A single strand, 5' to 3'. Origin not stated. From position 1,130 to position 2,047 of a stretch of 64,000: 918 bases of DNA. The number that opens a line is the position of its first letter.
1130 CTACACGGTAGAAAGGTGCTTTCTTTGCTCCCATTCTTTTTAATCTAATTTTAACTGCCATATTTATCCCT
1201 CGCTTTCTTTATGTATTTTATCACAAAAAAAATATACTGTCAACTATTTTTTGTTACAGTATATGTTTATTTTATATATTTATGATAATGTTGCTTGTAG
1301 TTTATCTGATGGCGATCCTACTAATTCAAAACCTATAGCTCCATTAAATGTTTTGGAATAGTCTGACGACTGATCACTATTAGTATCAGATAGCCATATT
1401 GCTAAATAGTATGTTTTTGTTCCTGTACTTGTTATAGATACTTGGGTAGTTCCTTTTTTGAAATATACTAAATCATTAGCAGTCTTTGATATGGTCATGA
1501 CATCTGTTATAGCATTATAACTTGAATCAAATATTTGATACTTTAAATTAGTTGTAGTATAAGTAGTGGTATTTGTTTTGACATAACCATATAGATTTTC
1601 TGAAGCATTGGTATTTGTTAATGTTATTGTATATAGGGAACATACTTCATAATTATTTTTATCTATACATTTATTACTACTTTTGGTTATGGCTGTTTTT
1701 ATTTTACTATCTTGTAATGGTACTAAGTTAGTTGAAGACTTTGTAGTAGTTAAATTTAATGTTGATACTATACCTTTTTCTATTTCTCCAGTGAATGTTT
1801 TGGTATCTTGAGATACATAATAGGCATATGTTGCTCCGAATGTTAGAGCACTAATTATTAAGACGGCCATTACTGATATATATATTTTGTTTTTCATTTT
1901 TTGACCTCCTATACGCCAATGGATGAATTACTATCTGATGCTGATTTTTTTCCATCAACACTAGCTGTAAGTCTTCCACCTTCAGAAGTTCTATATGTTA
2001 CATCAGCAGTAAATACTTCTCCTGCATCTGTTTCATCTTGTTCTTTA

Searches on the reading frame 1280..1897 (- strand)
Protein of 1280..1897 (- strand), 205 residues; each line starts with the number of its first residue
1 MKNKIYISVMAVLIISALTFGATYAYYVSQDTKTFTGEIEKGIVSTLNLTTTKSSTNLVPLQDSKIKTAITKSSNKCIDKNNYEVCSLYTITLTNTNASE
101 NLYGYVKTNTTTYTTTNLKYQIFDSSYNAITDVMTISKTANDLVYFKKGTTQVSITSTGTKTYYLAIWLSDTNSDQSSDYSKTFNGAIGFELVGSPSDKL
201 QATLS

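Call 75: find_encoding_contigs(protein=window:1280-1897:-, flank=10000, max_places=2)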
Protein window:1280-1897:- (205 aa): 24 contigs read that carry it; 2 places shown.
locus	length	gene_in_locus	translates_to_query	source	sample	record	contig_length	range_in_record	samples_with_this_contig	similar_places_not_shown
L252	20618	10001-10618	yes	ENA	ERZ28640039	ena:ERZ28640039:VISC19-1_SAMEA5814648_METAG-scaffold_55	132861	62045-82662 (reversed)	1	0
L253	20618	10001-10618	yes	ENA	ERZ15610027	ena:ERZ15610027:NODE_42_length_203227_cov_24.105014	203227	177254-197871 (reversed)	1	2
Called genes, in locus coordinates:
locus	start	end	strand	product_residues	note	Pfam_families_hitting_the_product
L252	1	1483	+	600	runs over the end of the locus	PF02518:HATPase_c, PF00072:Response_reg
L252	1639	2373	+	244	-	-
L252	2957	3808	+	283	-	-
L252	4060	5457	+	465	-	PF01406:tRNA-synt_1e, PF01921:tRNA-synt_1f (faint), PF09334:tRNA-synt_1g (faint)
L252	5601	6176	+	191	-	PF00293:NUDIX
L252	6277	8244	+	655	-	PF00456:Transketolase_N, PF02779:Transket_pyr, PF22613:Transketolase_C_1, PF02780:Transketolase_C (weak)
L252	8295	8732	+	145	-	PF10747:SirA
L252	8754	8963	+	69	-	-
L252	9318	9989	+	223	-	-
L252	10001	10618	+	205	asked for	-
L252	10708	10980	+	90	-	PF00886:Ribosomal_S16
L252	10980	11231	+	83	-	PF07650:KH_2 (weak), PF13083:KH_KhpA-B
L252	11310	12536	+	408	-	PF03952:Enolase_N, PF00113:Enolase_C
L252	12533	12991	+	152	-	-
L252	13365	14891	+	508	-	-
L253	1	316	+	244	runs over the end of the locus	-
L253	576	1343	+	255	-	PF13489:Methyltransf_23, PF13847:Methyltransf_31, PF08241:Methyltransf_11, PF08242:Methyltransf_12, PF13649:Methyltransf_25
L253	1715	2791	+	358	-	PF00579:tRNA-synt_1b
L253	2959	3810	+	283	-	-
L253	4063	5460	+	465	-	PF01406:tRNA-synt_1e, PF01921:tRNA-synt_1f (faint), PF09334:tRNA-synt_1g (faint)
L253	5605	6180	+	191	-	PF00293:NUDIX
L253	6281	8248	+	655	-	PF00456:Transketolase_N, PF02779:Transket_pyr, PF22613:Transketolase_C_1, PF02780:Transketolase_C (weak)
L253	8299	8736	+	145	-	PF10747:SirA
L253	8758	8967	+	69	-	-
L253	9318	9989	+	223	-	-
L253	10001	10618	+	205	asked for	-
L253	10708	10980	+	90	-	PF00886:Ribosomal_S16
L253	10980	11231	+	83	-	PF07650:KH_2 (weak), PF13083:KH_KhpA-B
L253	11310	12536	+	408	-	PF03952:Enolase_N, PF00113:Enolase_C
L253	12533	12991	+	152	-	-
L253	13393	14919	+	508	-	-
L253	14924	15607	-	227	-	PF06541:ABC_trans_CmpB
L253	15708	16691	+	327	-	PF00579:tRNA-synt_1b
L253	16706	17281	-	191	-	PF01205:Impact_N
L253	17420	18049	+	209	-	PF10531:SLBB, PF12836:HHH_3, PF14520:HHH_5 (faint), PF00633:HHH (weak)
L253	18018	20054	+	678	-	PF13567:DUF4131, PF03772:Competence, PF00753:Lactamase_B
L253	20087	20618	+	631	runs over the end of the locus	-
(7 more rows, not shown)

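Call 77: search_protein_families(library=ncbifam, proteins=[L253:15708-16691:+], max_evalue=0.00001)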
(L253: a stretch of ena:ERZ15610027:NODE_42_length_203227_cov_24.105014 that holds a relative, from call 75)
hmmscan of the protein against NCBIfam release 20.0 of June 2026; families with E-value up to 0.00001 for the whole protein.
L253:15708-16691:+ (327 aa): 11 families
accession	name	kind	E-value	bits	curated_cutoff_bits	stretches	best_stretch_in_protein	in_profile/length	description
TIGR00233.1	trpS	equivalog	2e-105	352.7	176.75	1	2-324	3-328/328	tryptophan--tRNA ligase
NF009207.0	PRK12556.1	equivalog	2.5e-68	230.4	479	1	2-324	4-331/332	tryptophan--tRNA ligase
NF008923.0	PRK12284.1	equivalog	6.7e-59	199.8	597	1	2-325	3-332/431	tryptophan--tRNA ligase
NF008922.0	PRK12283.1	equivalog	1.4e-50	172.3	572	1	2-169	4-175/400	tryptophan--tRNA ligase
NF008925.0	PRK12285.1-2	equivalog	2.2e-21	76.2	451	1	4-299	65-360/365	tryptophan--tRNA ligase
NF008927.0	PRK12285.1-4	equivalog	7e-17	61.5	478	1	4-293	76-365/385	tryptophan--tRNA ligase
NF006330.0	PRK08560.1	equivalog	5.2e-16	58.6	220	1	5-270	36-294/342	tyrosine--tRNA ligase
NF008926.0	PRK12285.1-3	equivalog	4.1e-14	52.3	320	1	4-163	68-230/429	tryptophan--tRNA ligase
TIGR00234.1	tyrS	equivalog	6.4e-09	35.4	113.8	1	72-237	118-285/406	tyrosine--tRNA ligase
NF008924.0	PRK12285.1-1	equivalog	1.2e-08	34.6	644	1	6-288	78-356/381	tryptophan--tRNA ligase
NF008928.0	PRK12285.1-5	equivalog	1.4e-06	27.2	891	1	28-161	119-252/530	tryptophan--tRNA ligase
